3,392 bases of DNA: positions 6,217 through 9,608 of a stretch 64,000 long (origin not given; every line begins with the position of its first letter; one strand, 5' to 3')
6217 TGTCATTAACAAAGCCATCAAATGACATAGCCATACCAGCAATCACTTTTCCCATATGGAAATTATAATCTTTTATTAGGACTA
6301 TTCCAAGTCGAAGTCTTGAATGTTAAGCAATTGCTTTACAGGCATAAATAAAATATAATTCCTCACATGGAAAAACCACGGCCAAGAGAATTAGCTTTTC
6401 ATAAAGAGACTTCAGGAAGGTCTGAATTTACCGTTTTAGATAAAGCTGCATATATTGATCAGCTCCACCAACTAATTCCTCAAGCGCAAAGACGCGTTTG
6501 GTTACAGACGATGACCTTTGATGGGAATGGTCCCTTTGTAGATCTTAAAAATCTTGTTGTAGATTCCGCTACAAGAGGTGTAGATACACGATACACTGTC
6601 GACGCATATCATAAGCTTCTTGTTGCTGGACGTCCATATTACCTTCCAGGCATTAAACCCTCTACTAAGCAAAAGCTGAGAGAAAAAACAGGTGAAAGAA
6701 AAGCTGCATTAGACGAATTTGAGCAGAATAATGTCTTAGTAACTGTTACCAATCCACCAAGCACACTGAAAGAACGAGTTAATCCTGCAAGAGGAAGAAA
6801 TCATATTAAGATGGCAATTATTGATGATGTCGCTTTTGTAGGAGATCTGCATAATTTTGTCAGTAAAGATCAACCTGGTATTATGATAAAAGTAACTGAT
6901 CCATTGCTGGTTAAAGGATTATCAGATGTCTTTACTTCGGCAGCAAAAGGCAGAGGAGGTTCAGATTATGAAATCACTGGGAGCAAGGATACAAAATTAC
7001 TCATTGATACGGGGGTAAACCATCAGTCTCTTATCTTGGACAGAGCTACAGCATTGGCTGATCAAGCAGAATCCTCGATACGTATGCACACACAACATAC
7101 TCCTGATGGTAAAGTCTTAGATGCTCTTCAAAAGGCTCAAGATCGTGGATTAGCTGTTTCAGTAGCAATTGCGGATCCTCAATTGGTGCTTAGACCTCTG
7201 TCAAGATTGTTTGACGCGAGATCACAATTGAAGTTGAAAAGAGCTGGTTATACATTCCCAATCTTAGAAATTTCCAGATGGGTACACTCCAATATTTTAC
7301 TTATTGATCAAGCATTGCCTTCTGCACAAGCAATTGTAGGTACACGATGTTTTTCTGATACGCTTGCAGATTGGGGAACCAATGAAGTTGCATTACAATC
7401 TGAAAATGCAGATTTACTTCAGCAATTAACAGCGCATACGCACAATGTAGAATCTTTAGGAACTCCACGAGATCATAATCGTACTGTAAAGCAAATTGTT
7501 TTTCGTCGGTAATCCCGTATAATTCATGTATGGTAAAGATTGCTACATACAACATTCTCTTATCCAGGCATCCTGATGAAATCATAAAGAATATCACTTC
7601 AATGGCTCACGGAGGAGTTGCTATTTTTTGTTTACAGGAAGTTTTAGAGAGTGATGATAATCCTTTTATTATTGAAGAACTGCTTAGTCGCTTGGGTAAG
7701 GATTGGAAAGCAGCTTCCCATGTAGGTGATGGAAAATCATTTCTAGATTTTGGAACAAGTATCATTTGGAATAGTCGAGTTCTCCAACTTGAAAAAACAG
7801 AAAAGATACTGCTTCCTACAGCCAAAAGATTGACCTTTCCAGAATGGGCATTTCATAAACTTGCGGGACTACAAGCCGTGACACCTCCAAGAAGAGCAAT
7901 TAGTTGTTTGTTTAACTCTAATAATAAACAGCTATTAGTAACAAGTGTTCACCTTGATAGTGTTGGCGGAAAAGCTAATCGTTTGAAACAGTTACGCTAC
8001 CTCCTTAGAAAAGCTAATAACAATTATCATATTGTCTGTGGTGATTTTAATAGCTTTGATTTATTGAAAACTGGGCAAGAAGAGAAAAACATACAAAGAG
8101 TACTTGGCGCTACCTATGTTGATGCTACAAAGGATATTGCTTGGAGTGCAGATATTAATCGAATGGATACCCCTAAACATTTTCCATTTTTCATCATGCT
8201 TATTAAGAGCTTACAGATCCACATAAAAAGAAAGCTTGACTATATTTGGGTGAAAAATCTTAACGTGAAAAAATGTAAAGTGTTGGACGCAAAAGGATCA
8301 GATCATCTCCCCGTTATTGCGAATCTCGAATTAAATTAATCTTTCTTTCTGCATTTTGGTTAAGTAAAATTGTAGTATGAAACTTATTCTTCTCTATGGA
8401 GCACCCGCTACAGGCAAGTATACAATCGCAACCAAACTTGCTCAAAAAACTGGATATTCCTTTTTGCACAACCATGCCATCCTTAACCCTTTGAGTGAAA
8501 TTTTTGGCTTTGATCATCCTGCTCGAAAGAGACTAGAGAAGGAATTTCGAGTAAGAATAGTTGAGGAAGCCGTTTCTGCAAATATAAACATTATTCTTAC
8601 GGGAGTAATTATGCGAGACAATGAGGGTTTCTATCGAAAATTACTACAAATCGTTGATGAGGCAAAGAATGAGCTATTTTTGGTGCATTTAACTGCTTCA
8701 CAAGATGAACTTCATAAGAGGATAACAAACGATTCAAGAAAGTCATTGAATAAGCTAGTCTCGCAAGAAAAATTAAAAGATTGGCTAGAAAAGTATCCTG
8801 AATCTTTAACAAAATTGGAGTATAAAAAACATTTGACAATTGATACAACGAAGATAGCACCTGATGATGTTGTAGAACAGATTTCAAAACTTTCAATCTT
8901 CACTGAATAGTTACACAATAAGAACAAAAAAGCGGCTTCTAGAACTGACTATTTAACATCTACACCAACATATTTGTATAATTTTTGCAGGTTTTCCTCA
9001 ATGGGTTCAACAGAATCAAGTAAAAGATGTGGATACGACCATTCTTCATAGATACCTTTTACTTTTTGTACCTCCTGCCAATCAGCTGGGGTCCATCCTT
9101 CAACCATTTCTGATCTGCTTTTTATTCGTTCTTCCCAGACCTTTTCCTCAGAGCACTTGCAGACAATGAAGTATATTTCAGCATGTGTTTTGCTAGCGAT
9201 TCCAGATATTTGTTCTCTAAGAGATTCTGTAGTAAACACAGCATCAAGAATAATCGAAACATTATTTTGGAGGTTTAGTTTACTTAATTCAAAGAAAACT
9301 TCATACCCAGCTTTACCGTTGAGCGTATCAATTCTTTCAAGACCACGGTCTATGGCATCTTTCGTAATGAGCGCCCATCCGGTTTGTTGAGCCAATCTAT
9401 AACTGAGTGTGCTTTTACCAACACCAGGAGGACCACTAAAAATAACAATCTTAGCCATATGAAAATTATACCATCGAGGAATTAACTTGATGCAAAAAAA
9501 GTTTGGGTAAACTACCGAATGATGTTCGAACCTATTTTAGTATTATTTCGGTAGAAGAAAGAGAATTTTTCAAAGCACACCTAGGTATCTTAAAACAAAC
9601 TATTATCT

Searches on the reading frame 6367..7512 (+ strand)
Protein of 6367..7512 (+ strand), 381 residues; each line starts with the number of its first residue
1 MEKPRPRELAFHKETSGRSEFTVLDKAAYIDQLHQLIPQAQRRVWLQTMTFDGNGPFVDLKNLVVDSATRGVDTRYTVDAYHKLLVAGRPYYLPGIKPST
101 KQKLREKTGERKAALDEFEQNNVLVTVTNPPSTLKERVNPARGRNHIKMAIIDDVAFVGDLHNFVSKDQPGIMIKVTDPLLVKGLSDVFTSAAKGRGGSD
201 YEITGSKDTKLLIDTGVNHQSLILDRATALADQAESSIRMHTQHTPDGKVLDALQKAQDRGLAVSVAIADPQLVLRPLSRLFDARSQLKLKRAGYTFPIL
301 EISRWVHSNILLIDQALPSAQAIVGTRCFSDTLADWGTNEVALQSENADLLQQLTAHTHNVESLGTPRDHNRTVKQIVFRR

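Call 3: search_protein_families(library=pfam, proteins=[window:6367-7512:+], max_evalue=0.01)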
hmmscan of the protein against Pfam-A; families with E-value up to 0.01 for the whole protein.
window:6367-7512:+ (381 aa): 1 family
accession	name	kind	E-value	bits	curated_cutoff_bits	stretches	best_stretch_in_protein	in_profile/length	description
PF13091.12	PLDc_2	-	8.9e-12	45.4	27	2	34-159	2-96/132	PLD-like domain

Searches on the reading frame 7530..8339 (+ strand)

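Call 3: search_protein_families(library=pfam, proteins=[window:7530-8339:+], max_evalue=0.01)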
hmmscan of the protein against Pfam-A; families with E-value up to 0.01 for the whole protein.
window:7530-8339:+ (269 aa): 2 families
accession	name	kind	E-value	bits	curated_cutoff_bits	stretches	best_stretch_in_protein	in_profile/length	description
PF03372.29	Exo_endo_phos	-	7.4e-07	29.6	24.5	1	6-259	2-225/225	Endonuclease/Exonuclease/phosphatase family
PF14529.12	Exo_endo_phos_2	-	0.001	19.3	27.4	0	148-175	14-41/117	Endonuclease-reverse transcriptase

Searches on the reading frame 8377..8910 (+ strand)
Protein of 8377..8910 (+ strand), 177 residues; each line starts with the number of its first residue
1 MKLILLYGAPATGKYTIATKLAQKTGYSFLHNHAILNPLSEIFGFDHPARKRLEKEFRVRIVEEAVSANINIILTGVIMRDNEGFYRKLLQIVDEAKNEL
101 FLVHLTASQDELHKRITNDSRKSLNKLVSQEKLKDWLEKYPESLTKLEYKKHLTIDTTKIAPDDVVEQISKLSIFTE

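Call 3: search_protein_families(library=pfam, proteins=[window:8377-8910:+], max_evalue=0.01)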
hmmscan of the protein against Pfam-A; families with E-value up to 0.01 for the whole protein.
window:8377-8910:+ (177 aa): 12 families
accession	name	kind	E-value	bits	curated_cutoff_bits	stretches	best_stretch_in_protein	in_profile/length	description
PF08433.16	KTI12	-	2.9e-08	34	22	1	1-151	1-148/271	Chromatin associated protein KTI12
PF13207.12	AAA_17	-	2.6e-07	31.4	27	1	7-132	1-134/136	AAA domain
PF13671.12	AAA_33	-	8.8e-07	29.8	27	1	3-140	1-140/143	AAA domain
PF13238.12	AAA_18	-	5.1e-06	27.4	29.4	1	4-120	1-112/128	AAA domain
PF01202.28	SKI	-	2.9e-05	24.7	22.1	1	11-170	2-155/159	Shikimate kinase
PF13189.12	Cytidylate_kin2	-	0.00037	21.2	28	1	9-70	7-68/176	Cytidylate kinase-like family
PF02224.24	Cytidylate_kin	-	0.00044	20.5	26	0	8-34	5-31/211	Cytidylate kinase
PF01712.25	dNK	-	0.00077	19.7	27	0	91-159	114-182/203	Deoxynucleoside kinase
PF00406.28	ADK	-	0.0016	19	26.8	0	89-128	92-132/151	Adenylate kinase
PF00004.35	AAA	-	0.0019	19.1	21.2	0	4-31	1-28/131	ATPase family associated with various cellular activities (AAA)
PF01745.22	IPT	-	0.0071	16.2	20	1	1-33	1-33/233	Isopentenyl transferase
PF03668.21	RapZ-like_N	-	0.0077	16.4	25.4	0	84-171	64-152/158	RapZ-like N-terminal domain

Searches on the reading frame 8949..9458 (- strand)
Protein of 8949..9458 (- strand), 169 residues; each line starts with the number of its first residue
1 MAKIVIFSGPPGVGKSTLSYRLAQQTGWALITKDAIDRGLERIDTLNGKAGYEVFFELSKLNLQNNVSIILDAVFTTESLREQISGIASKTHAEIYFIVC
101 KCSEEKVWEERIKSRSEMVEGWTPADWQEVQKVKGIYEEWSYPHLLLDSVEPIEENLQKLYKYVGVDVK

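Call 3: search_protein_families(library=pfam, proteins=[window:8949-9458:-], max_evalue=0.01)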
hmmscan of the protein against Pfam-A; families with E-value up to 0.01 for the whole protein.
window:8949-9458:- (169 aa): 14 families
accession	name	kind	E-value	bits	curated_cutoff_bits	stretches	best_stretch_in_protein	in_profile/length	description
PF13671.12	AAA_33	-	5.6e-16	59.6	27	1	5-118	2-121/143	AAA domain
PF08433.16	KTI12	-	2.3e-06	27.7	22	1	4-116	3-121/271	Chromatin associated protein KTI12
PF13207.12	AAA_17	-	6e-06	27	27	1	9-116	2-124/136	AAA domain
PF13173.12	AAA_14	-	3.8e-05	24.1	27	1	3-110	3-105/129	AAA domain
PF13238.12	AAA_18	-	5.5e-05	24.1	29.4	1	5-116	1-112/128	AAA domain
PF13521.12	AAA_28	-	0.0002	22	27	1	5-35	2-31/164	AAA domain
PF00004.35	AAA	-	0.00028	21.8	21.2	1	5-35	1-31/131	ATPase family associated with various cellular activities (AAA)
PF20720.3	nSTAND3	-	0.00083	19.5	27.2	1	3-25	18-40/155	Novel STAND NTPase 3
PF01591.24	6PF2K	-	0.00085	19.2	27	0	70-118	101-149/223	6-phosphofructo-2-kinase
PF03193.22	RsgA_GTPase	-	0.00092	19.5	30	0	3-26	107-130/174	RsgA GTPase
PF01745.22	IPT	-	0.0011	18.9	20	1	4-66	3-64/233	Isopentenyl transferase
PF02224.24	Cytidylate_kin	-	0.0067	16.6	26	1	8-76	4-71/211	Cytidylate kinase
PF00910.28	RNA_helicase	-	0.0076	17.2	21.5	0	5-27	1-23/105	RNA helicase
PF01712.25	dNK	-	0.0098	16.1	27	0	9-32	5-28/203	Deoxynucleoside kinase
